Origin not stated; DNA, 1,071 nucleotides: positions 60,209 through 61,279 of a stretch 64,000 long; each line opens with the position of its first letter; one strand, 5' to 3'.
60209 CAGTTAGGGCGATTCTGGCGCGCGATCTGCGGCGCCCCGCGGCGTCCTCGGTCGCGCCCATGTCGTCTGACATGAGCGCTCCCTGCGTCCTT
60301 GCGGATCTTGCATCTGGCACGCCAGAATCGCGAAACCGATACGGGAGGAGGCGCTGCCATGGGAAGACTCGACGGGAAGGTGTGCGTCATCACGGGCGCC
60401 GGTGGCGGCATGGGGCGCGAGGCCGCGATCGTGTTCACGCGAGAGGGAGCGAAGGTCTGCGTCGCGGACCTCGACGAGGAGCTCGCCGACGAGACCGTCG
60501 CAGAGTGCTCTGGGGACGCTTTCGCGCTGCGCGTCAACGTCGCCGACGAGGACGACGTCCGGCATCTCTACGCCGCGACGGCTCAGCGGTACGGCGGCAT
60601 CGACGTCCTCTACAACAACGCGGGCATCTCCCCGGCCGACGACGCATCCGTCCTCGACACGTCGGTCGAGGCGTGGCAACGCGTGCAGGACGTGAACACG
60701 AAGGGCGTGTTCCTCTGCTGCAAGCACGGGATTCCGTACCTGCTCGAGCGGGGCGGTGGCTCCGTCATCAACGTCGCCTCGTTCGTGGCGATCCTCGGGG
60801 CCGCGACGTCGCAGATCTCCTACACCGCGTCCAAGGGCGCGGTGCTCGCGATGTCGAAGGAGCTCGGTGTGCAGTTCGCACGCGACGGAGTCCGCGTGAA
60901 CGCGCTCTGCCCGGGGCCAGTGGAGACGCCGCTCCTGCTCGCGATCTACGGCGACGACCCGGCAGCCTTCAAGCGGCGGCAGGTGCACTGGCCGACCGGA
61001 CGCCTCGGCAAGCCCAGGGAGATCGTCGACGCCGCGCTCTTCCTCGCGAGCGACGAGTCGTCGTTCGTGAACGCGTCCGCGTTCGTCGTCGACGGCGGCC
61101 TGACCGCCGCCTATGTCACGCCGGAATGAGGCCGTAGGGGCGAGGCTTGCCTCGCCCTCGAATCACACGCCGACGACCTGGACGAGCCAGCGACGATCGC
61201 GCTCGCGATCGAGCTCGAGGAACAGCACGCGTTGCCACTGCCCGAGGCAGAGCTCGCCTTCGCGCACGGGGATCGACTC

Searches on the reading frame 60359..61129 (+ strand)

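Call 63: search_protein_families(library=pfam, max_evalue=0.00001, proteins=[window:60359-61129:+])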
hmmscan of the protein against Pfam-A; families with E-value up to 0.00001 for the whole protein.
window:60359-61129:+ (256 aa): 3 families
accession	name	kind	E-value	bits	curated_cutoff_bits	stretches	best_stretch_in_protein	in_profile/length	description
PF13561.12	adh_short_C2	-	1.3e-62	211.9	27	1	13-249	1-236/236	Enoyl-(Acyl carrier protein) reductase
PF00106.31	adh_short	-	1.4e-49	168.7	26.6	1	7-193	1-187/195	short chain dehydrogenase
PF23441.1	SDR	-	4.4e-06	26.7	27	1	113-247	122-254/258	SDR-like rossmann domain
